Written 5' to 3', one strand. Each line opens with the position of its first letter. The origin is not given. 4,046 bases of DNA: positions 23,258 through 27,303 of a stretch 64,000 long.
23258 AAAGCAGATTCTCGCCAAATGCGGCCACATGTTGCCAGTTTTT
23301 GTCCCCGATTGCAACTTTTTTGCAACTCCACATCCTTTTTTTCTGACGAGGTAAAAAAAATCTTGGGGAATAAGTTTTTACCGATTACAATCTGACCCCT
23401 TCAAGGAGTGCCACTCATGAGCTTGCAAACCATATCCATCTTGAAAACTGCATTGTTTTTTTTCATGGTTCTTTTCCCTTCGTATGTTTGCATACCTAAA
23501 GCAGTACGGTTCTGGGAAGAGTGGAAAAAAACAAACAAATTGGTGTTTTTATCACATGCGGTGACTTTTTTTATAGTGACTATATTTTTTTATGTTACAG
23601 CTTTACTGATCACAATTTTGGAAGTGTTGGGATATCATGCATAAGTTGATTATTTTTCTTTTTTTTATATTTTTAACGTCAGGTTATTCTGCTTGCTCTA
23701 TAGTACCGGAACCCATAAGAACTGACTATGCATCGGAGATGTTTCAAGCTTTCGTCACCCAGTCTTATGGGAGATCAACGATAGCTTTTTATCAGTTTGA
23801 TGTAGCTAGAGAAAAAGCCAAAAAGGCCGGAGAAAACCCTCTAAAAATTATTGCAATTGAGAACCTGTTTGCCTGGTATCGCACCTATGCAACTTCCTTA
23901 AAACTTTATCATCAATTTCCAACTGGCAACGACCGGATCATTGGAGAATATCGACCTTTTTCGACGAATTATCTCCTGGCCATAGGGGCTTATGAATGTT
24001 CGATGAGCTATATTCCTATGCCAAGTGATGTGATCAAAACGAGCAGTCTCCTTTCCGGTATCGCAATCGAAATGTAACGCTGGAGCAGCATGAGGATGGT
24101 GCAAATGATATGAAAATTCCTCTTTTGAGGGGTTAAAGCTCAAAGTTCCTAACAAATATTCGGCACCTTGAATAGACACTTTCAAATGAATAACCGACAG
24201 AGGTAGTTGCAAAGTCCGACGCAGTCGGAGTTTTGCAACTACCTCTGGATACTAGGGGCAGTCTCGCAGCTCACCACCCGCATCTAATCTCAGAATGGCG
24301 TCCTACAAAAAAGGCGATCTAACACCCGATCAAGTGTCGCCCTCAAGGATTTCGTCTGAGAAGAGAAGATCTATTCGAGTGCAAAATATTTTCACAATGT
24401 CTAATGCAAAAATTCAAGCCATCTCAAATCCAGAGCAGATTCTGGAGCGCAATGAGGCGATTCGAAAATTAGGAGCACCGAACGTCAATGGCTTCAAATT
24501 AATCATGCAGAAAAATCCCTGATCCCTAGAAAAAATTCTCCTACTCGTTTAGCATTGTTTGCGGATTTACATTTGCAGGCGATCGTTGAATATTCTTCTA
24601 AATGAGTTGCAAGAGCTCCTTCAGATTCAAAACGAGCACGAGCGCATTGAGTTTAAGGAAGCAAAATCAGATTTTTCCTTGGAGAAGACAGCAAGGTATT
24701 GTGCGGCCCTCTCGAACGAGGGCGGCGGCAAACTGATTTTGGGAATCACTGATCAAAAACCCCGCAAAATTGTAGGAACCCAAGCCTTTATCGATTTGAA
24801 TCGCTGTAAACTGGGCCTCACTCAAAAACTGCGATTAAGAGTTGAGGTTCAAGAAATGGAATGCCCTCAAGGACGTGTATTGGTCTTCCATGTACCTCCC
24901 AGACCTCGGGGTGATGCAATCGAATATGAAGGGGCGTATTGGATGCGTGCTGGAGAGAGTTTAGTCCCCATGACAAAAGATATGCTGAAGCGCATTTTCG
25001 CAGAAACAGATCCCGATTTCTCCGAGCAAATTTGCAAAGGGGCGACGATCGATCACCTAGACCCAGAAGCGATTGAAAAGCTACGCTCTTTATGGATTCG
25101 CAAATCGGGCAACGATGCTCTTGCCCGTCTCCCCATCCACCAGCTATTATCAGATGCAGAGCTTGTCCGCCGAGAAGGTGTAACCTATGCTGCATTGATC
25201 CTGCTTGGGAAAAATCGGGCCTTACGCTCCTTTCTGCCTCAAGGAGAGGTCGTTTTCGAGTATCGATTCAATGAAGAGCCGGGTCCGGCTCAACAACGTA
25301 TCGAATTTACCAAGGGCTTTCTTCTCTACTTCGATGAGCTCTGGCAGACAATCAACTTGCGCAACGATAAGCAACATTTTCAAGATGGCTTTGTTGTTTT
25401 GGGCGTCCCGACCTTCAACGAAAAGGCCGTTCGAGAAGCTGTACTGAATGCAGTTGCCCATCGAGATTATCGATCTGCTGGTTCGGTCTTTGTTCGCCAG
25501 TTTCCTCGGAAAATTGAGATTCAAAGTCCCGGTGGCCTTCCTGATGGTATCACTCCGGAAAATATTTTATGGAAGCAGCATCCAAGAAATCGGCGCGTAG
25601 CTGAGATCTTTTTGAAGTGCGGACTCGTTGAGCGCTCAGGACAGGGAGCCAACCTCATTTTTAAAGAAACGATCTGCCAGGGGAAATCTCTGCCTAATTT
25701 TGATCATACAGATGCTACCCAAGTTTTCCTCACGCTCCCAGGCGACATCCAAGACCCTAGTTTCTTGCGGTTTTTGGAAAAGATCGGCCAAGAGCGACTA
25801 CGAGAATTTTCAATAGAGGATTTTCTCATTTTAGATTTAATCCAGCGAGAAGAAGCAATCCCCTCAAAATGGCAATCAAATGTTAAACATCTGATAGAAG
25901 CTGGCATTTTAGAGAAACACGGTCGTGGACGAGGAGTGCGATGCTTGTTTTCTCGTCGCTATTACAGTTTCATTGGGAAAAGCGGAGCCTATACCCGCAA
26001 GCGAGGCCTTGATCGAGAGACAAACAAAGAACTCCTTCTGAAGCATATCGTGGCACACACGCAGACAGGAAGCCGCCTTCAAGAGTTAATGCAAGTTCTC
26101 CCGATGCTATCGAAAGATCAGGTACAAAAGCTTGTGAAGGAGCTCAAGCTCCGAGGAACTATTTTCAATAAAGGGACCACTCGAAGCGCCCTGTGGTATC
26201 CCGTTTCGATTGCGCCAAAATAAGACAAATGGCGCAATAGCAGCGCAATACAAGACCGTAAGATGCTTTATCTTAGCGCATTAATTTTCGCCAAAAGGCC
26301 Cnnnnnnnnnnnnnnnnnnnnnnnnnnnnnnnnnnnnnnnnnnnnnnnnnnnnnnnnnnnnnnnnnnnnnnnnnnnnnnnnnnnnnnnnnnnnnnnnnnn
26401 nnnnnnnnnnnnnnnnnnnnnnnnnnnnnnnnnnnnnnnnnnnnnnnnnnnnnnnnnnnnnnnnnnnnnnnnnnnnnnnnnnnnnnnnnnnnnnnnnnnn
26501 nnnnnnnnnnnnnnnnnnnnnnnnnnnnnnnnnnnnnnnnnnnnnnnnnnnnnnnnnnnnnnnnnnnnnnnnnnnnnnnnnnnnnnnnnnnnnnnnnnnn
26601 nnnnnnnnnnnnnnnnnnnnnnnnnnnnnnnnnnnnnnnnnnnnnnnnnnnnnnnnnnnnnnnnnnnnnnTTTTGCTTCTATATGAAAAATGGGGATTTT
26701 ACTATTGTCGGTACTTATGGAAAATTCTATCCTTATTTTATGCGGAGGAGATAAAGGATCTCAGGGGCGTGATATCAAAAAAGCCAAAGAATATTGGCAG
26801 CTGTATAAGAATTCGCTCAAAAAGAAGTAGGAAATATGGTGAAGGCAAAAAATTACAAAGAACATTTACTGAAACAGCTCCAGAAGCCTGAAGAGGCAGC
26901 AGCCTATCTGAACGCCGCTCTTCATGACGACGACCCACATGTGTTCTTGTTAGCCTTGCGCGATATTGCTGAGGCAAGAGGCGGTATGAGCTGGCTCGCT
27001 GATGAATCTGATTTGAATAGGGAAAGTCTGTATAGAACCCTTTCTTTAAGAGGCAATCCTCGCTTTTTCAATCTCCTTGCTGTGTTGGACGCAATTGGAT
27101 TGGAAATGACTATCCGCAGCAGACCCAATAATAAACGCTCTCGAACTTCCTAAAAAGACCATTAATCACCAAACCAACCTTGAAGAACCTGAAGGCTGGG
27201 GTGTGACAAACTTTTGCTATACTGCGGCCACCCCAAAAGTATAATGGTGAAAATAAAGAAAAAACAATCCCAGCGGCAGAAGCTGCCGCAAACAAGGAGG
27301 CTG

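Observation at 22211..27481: A 5-kb graveyard of mobile/defence-type genes: candidate decaying genomic island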

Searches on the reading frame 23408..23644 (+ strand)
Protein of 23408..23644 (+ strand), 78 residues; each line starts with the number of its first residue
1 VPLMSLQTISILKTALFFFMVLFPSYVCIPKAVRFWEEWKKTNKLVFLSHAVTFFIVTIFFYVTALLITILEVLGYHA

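Call 4: search_protein_families(library=pfam, max_evalue=0.01, proteins=[window:23408-23644:+])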
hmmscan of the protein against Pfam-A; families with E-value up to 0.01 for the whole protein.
window:23408-23644:+ (78 aa): 0 families

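Call 5: search_protein_families(library=padloc, max_evalue=0.01, proteins=[window:23408-23644:+])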
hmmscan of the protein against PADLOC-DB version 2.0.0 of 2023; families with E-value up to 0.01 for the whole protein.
window:23408-23644:+ (78 aa): 0 families

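Call 28: search_protein_families(library=pfam, max_evalue=1, proteins=[window:23408-23641:+])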
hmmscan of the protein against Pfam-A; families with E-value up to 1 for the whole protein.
seq(78 aa): 1 family
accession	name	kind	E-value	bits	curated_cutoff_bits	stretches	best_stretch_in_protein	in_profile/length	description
PF13789.11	DUF4181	-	0.3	12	25.4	1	6-61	48-106/108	Domain of unknown function (DUF4181)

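Call 29: search_protein_families(library=ncbifam, max_evalue=0.1, proteins=[window:23408-23644:+])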
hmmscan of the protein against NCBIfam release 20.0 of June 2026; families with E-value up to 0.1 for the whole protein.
window:23408-23644:+ (78 aa): 0 families

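Call 55: search_protein_families(library=phrogs, max_evalue=0.001, proteins=[window:23408-23644:+])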
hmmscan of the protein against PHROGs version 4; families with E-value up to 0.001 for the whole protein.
window:23408-23644:+ (78 aa): 0 families

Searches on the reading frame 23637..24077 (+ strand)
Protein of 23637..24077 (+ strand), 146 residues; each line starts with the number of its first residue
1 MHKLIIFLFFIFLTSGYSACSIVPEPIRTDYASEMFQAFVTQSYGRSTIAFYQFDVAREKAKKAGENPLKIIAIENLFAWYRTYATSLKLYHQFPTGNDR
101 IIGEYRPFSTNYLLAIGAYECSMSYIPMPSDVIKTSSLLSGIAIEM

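Call 4: search_protein_families(library=pfam, max_evalue=0.01, proteins=[window:23637-24077:+])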
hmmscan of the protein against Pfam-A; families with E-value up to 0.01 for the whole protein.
window:23637-24077:+ (146 aa): 0 families

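Call 5: search_protein_families(library=padloc, max_evalue=0.01, proteins=[window:23637-24077:+])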
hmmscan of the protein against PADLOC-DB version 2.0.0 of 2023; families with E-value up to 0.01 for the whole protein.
window:23637-24077:+ (146 aa): 0 families

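Call 28: search_protein_families(library=pfam, max_evalue=1, proteins=[window:23637-24074:+])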
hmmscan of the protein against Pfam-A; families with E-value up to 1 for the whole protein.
seq(146 aa): 1 family
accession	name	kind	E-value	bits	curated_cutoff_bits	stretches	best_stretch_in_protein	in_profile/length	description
PF07240.16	Turandot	-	0.2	12.1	27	1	70-106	7-43/80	Stress-inducible humoral factor Turandot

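Call 29: search_protein_families(library=ncbifam, max_evalue=0.1, proteins=[window:23637-24077:+])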
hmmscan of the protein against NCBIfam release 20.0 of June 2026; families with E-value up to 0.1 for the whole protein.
window:23637-24077:+ (146 aa): 0 families

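Call 55: search_protein_families(library=phrogs, max_evalue=0.001, proteins=[window:23637-24077:+])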
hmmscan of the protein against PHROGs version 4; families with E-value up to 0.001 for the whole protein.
window:23637-24077:+ (146 aa): 0 families

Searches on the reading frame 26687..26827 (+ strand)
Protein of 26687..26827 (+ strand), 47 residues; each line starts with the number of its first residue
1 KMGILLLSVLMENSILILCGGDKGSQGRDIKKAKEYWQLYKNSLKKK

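Call 28: search_protein_families(library=pfam, max_evalue=1, proteins=[window:26687-26827:+])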
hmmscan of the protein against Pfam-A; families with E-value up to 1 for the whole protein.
seq(47 aa): 0 families

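Call 29: search_protein_families(library=ncbifam, max_evalue=0.1, proteins=[window:26687-26827:+])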
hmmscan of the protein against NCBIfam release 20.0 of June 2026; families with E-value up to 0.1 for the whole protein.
seq(47 aa): 1 family
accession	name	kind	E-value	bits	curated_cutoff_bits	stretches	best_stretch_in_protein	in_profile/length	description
TIGR02683.1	upstrm_HI1419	hypoth_equivalog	5.8e-07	29.8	62.85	1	14-38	69-93/95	type II toxin-antitoxin system RelE/ParE family toxin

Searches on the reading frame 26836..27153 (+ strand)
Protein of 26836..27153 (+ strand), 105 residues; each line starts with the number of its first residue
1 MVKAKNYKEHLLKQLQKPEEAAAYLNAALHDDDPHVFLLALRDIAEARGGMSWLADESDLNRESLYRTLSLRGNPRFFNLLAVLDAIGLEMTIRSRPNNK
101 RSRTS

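Call 4: search_protein_families(library=pfam, max_evalue=0.01, proteins=[window:26836-27153:+])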
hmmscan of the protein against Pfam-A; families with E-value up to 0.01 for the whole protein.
window:26836-27153:+ (105 aa): 1 family
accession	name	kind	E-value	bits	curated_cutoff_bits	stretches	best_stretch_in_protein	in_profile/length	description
PF21716.3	dnstrm_HI1420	-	6.3e-19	68.1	27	1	13-93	9-88/90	Probable addiction module antidote protein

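Call 5: search_protein_families(library=padloc, max_evalue=0.01, proteins=[window:26836-27153:+])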
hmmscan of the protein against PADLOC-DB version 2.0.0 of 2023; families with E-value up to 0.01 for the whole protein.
window:26836-27153:+ (105 aa): 0 families

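Call 29: search_protein_families(library=ncbifam, max_evalue=0.1, proteins=[window:26836-27153:+])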
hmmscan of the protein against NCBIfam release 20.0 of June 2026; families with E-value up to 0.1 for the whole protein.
window:26836-27153:+ (105 aa): 3 families
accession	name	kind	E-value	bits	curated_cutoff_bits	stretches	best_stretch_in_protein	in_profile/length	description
TIGR02684.1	dnstrm_HI1420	hypoth_equivalog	2.4e-19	69.3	53.7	1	13-93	9-88/89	addiction module antidote protein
NF048016.1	antoxin_DhiA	equivalog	0.081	13.4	200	1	27-85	97-155/160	type II toxin-antitoxin system antitoxin DhiA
NF003027.0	PRK03906.1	subfamily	0.087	11.7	191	1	9-64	210-267/385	mannonate dehydratase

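Call 55: search_protein_families(library=phrogs, max_evalue=0.001, proteins=[window:26836-27153:+])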
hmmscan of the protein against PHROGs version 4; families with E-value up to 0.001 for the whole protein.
window:26836-27153:+ (105 aa): 1 family
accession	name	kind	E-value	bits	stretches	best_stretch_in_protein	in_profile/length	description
phrog_4268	-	transcription regulation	1.6e-25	90.2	1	6-94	5-92/96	transcriptional repressor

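Call 69: search_solved_structures(query=window:26836-27153:+, max_evalue=0.01)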
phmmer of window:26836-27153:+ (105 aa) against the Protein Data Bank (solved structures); distinct sequences matched with E-value up to 0.01: 0.
